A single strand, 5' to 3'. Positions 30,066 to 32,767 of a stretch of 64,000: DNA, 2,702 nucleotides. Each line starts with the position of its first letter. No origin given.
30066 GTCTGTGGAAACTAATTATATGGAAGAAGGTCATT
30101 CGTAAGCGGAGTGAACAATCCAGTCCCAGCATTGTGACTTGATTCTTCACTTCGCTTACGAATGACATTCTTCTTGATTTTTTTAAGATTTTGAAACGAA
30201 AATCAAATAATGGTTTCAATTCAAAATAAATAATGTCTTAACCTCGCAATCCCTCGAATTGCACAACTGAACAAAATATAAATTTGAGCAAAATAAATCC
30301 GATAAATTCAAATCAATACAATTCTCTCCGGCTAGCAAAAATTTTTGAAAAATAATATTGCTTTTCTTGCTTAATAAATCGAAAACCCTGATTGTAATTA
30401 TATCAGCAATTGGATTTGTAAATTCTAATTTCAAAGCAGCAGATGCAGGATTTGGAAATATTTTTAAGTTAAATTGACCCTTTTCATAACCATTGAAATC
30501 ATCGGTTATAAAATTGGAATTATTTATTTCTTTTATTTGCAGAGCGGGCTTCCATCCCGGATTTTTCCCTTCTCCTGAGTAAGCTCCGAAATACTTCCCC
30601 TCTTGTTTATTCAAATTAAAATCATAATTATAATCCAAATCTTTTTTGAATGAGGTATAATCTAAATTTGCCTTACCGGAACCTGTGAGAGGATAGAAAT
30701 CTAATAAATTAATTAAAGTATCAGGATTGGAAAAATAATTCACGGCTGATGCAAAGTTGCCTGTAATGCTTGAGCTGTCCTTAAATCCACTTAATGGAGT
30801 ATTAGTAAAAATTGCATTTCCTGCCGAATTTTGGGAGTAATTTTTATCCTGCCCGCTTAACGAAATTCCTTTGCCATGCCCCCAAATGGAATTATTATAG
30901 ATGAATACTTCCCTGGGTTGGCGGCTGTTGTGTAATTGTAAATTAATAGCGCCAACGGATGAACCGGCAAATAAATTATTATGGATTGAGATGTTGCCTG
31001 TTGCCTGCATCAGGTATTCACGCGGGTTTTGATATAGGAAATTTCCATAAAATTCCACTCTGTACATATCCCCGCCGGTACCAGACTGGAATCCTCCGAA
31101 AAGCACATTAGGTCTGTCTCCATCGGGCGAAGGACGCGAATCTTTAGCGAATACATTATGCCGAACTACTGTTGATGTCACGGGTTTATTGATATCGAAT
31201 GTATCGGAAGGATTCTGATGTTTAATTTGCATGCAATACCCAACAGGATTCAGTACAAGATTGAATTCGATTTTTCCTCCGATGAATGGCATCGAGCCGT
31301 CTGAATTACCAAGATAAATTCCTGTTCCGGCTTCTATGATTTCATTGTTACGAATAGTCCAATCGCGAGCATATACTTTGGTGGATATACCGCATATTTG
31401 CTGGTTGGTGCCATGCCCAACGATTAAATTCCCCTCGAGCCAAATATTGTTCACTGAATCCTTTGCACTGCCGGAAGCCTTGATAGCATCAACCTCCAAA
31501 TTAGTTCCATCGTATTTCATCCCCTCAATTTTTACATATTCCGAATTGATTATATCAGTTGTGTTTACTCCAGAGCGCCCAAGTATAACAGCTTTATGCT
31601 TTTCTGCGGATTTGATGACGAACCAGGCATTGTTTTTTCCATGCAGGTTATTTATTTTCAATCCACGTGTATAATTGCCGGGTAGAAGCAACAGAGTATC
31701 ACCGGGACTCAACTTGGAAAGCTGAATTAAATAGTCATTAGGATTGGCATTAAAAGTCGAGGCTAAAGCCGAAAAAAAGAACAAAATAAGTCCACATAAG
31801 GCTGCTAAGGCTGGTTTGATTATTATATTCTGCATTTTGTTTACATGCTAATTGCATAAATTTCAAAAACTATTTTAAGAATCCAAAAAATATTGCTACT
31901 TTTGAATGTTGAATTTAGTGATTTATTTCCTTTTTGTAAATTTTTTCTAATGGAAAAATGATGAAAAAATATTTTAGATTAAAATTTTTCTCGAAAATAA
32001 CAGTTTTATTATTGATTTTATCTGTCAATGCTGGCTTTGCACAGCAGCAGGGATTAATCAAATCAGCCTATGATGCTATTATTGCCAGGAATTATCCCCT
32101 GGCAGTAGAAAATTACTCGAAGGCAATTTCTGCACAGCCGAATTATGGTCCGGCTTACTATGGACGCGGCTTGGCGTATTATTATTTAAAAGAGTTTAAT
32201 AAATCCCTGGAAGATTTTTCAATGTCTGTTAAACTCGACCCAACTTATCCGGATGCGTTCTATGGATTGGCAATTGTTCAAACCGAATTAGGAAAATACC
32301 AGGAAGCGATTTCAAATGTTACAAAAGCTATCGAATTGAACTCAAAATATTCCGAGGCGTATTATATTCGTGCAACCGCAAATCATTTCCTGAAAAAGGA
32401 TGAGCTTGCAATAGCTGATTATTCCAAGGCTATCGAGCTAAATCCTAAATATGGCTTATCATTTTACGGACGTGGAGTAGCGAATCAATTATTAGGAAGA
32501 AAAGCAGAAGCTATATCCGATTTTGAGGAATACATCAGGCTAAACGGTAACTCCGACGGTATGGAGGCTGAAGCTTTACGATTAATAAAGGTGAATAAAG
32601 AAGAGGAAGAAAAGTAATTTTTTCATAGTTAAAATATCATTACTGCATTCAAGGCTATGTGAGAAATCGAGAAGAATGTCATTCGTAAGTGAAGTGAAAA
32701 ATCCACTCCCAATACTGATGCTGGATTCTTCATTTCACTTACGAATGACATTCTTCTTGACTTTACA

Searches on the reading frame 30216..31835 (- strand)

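Call 61: search_protein_families(library=pfam, proteins=[window:30216-31835:-], max_evalue=0.001)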
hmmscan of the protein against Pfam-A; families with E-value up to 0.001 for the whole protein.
window:30216-31835:- (539 aa): 1 family
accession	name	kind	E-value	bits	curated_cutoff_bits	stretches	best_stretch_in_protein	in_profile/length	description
PF18962.6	Por_Secre_tail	-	2.5e-05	24.9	27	1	459-536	1-74/75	Secretion system C-terminal sorting domain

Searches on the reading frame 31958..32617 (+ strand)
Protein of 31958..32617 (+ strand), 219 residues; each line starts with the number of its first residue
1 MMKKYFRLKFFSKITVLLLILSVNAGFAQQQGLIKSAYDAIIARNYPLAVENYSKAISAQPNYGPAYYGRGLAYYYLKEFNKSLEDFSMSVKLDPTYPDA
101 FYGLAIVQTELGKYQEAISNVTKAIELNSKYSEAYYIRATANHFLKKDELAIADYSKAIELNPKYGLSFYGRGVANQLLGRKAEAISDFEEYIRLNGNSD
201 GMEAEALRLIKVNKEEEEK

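Call 61: search_protein_families(library=pfam, proteins=[window:31958-32617:+], max_evalue=0.001)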
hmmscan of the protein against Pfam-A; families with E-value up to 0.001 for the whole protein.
window:31958-32617:+ (219 aa): 14 families
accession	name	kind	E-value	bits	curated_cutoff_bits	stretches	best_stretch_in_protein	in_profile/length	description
PF00515.34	TPR_1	-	8.8e-33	111.2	27.8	3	66-97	3-34/34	Tetratricopeptide repeat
PF07719.23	TPR_2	-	3.4e-25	86.5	27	2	66-97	3-34/34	Tetratricopeptide repeat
PF13414.12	TPR_11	-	3.5e-23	81.5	26.8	3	71-112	1-42/42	TPR repeat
PF13431.12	TPR_17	-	4e-20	70.8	24.4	1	90-118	5-33/34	Tetratricopeptide repeat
PF13181.12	TPR_8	-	5.1e-19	67.2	25.7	1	133-165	2-34/34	Tetratricopeptide repeat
PF13432.12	TPR_16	-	1.2e-14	54.9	32.7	1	103-164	2-63/65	Tetratricopeptide repeat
PF13424.12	TPR_12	-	2.4e-10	40.9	30.1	1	100-161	5-67/77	Tetratricopeptide repeat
PF13371.12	TPR_9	-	7.3e-10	39.2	35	0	151-208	14-69/73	Tetratricopeptide repeat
PF13174.12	TPR_6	-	4e-09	37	26.3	0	169-199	3-33/33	Tetratricopeptide repeat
PF25575.1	TPR_BSK1_C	-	5.2e-07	30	42.2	0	39-102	51-115/118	Serine/threonine-protein kinase BSK1-like, TPR repeats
PF14559.12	TPR_19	-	1.6e-06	28.8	25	0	91-126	18-53/68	Tetratricopeptide repeat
PF13428.12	TPR_14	-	1.6e-06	28.7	23.5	0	98-139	1-42/44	Tetratricopeptide repeat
PF12895.13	ANAPC3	-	3.3e-05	24.5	27.2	1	45-122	4-80/82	Anaphase-promoting complex, cyclosome, subunit 3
PF12862.13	ANAPC5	-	0.00065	20.2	23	0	86-128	26-68/91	Anaphase-promoting complex subunit 5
